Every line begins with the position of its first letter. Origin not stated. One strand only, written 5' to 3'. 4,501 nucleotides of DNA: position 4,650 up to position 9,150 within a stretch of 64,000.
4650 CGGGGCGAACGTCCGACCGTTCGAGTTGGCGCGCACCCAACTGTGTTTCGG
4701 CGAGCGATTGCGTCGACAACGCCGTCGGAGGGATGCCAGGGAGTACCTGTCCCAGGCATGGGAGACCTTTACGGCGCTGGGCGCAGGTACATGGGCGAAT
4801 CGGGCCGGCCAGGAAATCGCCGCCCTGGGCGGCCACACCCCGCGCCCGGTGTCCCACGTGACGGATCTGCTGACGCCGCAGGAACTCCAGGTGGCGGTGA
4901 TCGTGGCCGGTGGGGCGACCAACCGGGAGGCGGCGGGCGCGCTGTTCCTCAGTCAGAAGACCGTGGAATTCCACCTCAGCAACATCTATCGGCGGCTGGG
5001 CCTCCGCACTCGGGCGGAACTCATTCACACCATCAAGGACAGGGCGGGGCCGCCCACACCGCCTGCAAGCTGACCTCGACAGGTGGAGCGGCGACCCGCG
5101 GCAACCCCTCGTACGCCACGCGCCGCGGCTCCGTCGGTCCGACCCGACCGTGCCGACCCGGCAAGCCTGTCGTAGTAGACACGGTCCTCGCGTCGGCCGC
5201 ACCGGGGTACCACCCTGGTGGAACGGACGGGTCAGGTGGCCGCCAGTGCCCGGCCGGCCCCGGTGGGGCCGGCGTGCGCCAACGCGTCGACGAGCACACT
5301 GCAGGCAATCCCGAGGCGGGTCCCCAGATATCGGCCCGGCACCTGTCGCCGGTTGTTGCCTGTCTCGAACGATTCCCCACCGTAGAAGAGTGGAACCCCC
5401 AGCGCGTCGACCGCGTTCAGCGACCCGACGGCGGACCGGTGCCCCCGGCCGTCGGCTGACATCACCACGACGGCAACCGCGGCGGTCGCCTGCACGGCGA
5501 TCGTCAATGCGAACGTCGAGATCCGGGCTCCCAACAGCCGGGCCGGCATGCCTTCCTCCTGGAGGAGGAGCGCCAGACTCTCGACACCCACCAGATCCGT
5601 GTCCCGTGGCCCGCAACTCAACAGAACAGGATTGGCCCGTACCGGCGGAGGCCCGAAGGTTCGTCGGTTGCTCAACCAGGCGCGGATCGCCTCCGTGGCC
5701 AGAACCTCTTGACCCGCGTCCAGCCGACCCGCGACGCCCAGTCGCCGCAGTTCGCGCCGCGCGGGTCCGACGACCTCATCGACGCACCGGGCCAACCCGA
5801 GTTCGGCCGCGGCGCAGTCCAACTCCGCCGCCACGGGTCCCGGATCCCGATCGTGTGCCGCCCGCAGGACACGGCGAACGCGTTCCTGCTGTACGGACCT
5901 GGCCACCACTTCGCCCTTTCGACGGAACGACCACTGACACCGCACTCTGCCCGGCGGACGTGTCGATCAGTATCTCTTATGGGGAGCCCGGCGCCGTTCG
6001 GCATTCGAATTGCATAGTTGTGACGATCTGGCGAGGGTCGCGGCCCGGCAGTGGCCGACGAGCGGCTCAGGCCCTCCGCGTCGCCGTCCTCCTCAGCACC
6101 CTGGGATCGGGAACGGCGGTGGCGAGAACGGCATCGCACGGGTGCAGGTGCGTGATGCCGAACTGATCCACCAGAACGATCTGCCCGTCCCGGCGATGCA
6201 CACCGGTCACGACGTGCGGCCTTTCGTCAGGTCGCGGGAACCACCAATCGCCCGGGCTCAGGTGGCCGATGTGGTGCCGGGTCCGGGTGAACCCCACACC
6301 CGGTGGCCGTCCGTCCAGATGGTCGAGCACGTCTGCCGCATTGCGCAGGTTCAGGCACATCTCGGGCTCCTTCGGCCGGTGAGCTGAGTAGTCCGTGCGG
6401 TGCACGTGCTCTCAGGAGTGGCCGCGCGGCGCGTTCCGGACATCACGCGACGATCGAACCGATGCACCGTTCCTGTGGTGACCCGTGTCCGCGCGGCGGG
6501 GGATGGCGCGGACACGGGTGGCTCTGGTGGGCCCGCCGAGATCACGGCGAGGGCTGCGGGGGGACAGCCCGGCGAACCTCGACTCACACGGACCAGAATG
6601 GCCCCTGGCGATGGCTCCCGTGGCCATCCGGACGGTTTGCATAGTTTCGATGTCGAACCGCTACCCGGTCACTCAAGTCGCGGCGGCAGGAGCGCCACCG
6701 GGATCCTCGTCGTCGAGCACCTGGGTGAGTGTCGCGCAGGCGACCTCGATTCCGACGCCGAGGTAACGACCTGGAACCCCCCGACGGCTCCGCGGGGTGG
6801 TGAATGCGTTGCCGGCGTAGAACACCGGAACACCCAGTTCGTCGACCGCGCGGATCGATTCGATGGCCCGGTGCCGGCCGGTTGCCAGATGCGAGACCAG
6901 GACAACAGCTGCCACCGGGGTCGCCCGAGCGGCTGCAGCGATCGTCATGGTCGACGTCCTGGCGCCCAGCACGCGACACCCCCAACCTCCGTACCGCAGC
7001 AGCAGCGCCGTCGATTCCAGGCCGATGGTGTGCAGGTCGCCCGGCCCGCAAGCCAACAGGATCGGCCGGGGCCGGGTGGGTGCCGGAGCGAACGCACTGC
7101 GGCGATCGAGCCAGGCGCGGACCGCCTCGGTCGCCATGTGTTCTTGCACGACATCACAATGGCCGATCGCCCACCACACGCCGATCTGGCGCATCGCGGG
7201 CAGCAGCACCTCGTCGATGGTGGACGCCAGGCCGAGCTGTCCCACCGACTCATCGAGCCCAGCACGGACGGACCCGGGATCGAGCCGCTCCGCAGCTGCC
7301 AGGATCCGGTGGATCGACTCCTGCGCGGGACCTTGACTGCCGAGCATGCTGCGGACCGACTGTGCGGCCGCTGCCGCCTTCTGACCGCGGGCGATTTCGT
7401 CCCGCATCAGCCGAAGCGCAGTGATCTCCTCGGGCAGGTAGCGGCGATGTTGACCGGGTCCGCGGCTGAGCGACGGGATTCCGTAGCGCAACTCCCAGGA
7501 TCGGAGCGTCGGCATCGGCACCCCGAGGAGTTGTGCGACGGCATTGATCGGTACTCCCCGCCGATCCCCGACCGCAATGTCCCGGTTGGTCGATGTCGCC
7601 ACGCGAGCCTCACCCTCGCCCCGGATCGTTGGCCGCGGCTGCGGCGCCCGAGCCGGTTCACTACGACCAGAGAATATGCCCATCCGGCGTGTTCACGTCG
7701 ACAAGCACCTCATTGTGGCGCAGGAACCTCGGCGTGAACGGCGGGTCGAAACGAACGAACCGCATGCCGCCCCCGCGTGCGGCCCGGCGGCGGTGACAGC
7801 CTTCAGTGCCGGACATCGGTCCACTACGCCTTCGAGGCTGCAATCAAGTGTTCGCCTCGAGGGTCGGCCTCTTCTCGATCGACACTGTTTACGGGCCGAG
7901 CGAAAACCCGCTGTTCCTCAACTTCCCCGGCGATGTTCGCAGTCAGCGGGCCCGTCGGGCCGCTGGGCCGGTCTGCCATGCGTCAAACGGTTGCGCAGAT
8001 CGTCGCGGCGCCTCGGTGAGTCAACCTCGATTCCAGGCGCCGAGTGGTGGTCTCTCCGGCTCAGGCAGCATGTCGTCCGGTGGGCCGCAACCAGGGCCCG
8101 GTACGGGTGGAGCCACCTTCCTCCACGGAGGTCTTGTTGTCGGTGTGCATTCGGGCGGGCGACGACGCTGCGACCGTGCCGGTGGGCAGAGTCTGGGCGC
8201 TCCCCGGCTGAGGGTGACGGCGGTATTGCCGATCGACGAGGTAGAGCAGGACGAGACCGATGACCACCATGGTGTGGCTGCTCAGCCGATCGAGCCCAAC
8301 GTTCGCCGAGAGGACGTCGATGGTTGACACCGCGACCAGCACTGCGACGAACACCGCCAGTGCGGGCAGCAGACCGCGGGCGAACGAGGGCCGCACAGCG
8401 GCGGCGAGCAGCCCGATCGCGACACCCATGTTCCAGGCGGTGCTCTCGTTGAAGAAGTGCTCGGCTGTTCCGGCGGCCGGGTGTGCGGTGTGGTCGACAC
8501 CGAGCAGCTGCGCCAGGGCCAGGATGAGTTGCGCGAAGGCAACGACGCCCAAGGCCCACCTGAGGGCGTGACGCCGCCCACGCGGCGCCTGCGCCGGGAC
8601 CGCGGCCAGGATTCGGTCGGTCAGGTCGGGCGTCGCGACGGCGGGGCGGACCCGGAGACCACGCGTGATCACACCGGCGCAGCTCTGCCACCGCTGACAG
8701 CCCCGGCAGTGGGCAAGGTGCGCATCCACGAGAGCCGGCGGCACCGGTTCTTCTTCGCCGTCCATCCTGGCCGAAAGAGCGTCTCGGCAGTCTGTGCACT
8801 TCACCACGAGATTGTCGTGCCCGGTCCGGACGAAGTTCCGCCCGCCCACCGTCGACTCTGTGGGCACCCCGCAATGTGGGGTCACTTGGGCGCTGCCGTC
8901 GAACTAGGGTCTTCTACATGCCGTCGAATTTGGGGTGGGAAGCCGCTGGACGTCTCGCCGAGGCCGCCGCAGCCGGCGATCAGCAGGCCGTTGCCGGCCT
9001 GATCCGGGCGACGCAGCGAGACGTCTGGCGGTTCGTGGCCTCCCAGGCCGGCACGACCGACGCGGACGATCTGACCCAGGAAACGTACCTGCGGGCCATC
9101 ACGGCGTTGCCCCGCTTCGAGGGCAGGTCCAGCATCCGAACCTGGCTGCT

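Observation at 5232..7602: CarH-like B12 regulator paired with a paralog lacking both the DNA-binding domain and the cobalamin ligands, around a 97-aa unknown gene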

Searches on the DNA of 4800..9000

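Call 38: search_rna_families(source=window, start=4800, end=9000, threshold=evalue, max_evalue=1)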
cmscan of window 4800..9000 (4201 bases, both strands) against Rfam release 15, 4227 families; matches with E-value up to 1: 0.
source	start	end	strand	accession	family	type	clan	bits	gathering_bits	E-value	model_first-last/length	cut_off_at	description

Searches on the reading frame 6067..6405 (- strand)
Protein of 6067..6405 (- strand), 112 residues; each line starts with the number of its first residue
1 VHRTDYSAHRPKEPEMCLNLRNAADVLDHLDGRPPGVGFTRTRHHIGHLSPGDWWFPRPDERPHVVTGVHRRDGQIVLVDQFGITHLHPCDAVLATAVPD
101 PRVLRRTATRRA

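Call 4: search_protein_families(library=pfam, proteins=[window:6067-6405:-], max_evalue=0.01)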
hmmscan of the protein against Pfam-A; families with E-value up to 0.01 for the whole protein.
window:6067-6405:- (112 aa): 0 families

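Call 10: search_protein_families(library=ncbifam, proteins=[window:6067-6405:-], max_evalue=1)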
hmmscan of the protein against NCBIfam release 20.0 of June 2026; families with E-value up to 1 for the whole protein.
window:6067-6405:- (112 aa): 0 families

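Call 24: find_homologous_proteins(query=window:6067-6360:-, max_evalue=0.001)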
Query window:6067-6360:- (97 aa): 70 proteins with E <= 0.001 among 71 candidates.
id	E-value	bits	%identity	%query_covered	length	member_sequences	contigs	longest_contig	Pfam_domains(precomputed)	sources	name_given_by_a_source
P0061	1.5e-61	223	100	100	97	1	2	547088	-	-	-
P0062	2.2e-43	165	73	100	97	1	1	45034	-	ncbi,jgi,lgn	jgi:hypothetical protein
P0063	2.7e-41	158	72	99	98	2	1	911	-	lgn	-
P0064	4.1e-40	154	69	100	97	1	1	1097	-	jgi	jgi:hypothetical protein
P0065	4.3e-40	154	69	100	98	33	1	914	-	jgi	jgi:hypothetical protein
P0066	6.0e-40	154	68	100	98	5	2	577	-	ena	-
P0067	1.8e-39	152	67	99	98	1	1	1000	-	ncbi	-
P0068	2.6e-39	152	73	93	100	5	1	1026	-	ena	-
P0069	3.8e-39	151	76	92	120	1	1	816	-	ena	-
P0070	5.5e-39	151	71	97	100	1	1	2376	-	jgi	jgi:hypothetical protein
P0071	7.2e-39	150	72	90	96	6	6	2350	-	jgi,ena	-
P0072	2.8e-38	148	67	98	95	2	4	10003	-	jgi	jgi:hypothetical protein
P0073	3.1e-38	148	71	92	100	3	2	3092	-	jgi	jgi:hypothetical protein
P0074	3.3e-38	148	71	100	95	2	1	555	-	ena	-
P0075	5.8e-38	147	75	88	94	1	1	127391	-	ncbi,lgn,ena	-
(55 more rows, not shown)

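Call 32: predict_structure(alignment_id=A3)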
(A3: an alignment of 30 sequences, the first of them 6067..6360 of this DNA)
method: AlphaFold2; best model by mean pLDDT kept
length: 97 residues; sequences in the alignment: 30
mean_pLDDT: 75.7   pTM: 0.64
mean pLDDT of the five models: 75.7, 74.0, 73.9, 73.7, 69.1
residues with pLDDT >= 90: 28; 70-90: 36; 50-70: 15; < 50: 18
segments of 3 or more residues with pLDDT < 50: 1-11, 91-97
pLDDT, mean of each block of 10 residues (from residue 1): 42 61 79 88 85 93 95 89 72 45
secondary structure, 60 per line:
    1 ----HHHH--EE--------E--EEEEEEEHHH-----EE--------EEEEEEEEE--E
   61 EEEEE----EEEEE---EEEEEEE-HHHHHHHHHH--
elements in order: H5-8 E24-30 E49-57 E60-65 E70-74 E78-84 H86-95

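Call 34: fold_search(model_id=the predicted structure, library=pdb)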
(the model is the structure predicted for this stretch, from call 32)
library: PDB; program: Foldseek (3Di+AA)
matches with E <= 10: 1203; with E <= 0.001: 0
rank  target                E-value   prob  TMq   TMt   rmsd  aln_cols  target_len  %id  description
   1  4l0j                  9.0e-02  0.44  0.29  0.17  12.4       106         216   15  Structure of a translocation signal domain mediating conjugative transfer by type IV secretion systems (released 2013-06-19)
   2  9f0y_H                9.0e-02  0.44  0.30  0.07  12.5       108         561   16  CryoEM structure of the F plasmid relaxosome with TraI in its TE mode, derived from the ss-27_+8ds+9_+143-R Locally-re (released 2025-06-04)
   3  9f0z_H                9.6e-02  0.44  0.30  0.08  12.5       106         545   14  CryoEM structure of the F plasmid relaxosome with truncated TraI1-863 in its TE mode, derived from the ss-27_+8ds+9_+1 (released 2025-06-04)
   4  9e6q_AA               1.0e-01  0.97  0.40  0.19   5.9        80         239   14  Cryo-EM structure of the Pyrobaculum calidifontis 50S ribosomal subunit in complex with Dri (released 2024-11-20)
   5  1khi                  1.1e-01  0.87  0.36  0.26   5.9        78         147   20  CRYSTAL STRUCTURE OF HEX1 (released 2002-11-30)
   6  3cpf_A                1.2e-01  0.97  0.40  0.31   3.9        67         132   15  Crystal structure of human eukaryotic translation initiation factor EIF5A (released 2008-04-15)
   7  9f10_H                1.3e-01  0.47  0.32  0.08  12.3       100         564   14  CryoEM structure of the F plasmid relaxosome with TraI in its TE mode, without accessory protein TraM. Derived from th (released 2025-06-04)
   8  9f11_H                1.4e-01  0.38  0.30  0.08  12.5       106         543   15  CryoEM structure of the F plasmid relaxosome with oriT DNA ss-27_+3ds+4_+143 and TraI its TE mode, derived from ss-27_ (released 2025-06-04)
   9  3er0_B                1.5e-01  0.99  0.44  0.34   3.2        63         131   16  Crystal structure of the full length eIF5A from Saccharomyces cerevisiae (released 2008-12-02)
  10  9f12_H                1.6e-01  0.51  0.30  0.07   8.9        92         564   16  CryoEM structure of the F plasmid relaxosome with oriT DNA ss-27_-3ds-2_+143 and TraI its TE mode, derived from ss-27_ (released 2025-06-04)
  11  4v8m_Be               1.7e-01  0.97  0.41  0.24   3.5        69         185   10  High-resolution cryo-electron microscopy structure of the Trypanosoma brucei ribosome (released 2014-07-09)
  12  3jct_A                1.8e-01  0.94  0.37  0.20   4.6        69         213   13  Cryo-em structure of eukaryotic pre-60S ribosomal subunits (released 2016-06-01)
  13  8hku_AL2P             1.8e-01  0.94  0.41  0.19   5.7        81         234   10  Cryo-EM Structures and Translocation Mechanism of Crenarchaeota Ribosome (released 2023-08-16)
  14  9f0x_H                1.9e-01  0.72  0.33  0.15   4.2        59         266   20  CryoEM structure of the F plasmid relaxosome in its pre-initiation state, derived from the ds-27_+143-R Locally-refine (released 2025-06-04)
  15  8pv1_LA               2.1e-01  0.89  0.38  0.22   5.8        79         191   15  Chaetomium thermophilum pre-60S State 6 - pre-5S rotation - L1 intermediate - composite structure (released 2023-11-15)
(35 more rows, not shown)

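Call 69: search_protein_representatives(alignment_id=A3)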
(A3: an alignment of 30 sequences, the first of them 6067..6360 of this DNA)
Query: 30 sequences, 98 profile positions. Proteins with E-value up to 0.001 (for the whole library): 71; up to 1e-10: 47; up to 1e-30: 4. The best 71 are listed.
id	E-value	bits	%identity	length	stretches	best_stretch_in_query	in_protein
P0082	1.5e-44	166.1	-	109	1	1-94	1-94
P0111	2.9e-42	158.8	-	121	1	1-93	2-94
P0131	1.5e-39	150.1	-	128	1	2-89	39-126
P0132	1.4e-33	131.0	-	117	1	1-92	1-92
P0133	1.8e-29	117.8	-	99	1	1-89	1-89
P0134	5.0e-28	113.2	-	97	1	1-88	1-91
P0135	5.9e-28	112.9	-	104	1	1-94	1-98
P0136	1.8e-27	111.4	-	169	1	1-88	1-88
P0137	3.1e-27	110.6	-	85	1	1-59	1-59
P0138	1.7e-26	108.2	-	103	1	1-88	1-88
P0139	4.7e-26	106.8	-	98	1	1-93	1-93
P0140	9.3e-26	105.9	-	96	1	1-90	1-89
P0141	2.0e-25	104.8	-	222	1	1-87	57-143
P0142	2.9e-25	104.3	-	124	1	1-91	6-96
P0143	2.6e-24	101.2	-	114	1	1-91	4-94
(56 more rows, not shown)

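Call 83: search_solved_structures(query=A3, max_evalue=10, show_alignments=0)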
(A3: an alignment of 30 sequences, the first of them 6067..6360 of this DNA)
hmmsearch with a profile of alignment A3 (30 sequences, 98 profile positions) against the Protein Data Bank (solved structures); distinct sequences matched with E-value up to 10: 1.
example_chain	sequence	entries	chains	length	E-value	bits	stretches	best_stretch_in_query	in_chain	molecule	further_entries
8tnv_A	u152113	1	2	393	0.91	12.9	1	43-74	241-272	Hemocyanin Functional Unit CCHB-g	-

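Call 85: fold_search(model_id=the predicted structure, library=viral)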
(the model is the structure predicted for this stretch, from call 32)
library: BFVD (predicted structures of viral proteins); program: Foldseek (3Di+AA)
matches with E <= 10: 1512; with E <= 0.001: 1
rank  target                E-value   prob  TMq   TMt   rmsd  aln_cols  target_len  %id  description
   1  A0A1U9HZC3            5.6e-04  1.00  0.59  0.86   1.7        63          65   22  Uncharacterized protein [Salmonella phage STP03]
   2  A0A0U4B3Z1            1.2e-03  1.00  0.52  0.45   5.3        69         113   20  Uncharacterized protein [Arthrobacter phage Joann]
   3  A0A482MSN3            1.2e-03  1.00  0.48  0.55  13.3        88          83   22  Uncharacterized protein [Escherichia phage PTXU04]
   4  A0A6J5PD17            1.3e-03  1.00  0.59  0.16   3.2        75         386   19  Uncharacterized protein [uncultured Caudovirales phage]
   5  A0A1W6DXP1            1.4e-03  1.00  0.61  0.80   1.8        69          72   17  Uncharacterized protein [Salmonella phage LPST10]
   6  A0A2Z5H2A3            1.9e-03  1.00  0.47  0.58   4.8        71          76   15  (no name in the UniProt tables at hand)
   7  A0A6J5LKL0            2.0e-03  1.00  0.57  0.83   1.5        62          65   19  Uncharacterized protein [uncultured Caudovirales phage]
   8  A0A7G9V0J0            2.1e-03  1.00  0.55  0.85   1.8        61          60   15  (no name in the UniProt tables at hand)
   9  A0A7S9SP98            3.0e-03  1.00  0.53  0.73   6.0        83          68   17  Uncharacterized protein [Serratia phage Tsm2]
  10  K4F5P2                3.5e-03  1.00  0.47  0.47   9.0        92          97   12  Uncharacterized protein [Cronobacter phage vB_CsaM_GAP32]
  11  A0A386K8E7            3.7e-03  1.00  0.54  0.56   1.8        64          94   20  Uncharacterized protein [Arthrobacter phage KBurrousTX]
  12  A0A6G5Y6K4            3.9e-03  1.00  0.55  0.77   1.9        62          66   16  (no name in the UniProt tables at hand)
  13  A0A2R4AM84            4.4e-03  1.00  0.51  0.80   1.8        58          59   21  Pyridoxal phosphate-dependent aminotransferase [Aeromonas phage AhSzw-1]
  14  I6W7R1                4.9e-03  1.00  0.49  0.36   3.6        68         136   16  (no name in the UniProt tables at hand)
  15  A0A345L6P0            5.8e-03  1.00  0.56  0.51   4.6        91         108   16  Uncharacterized protein [Serratia phage Scapp]
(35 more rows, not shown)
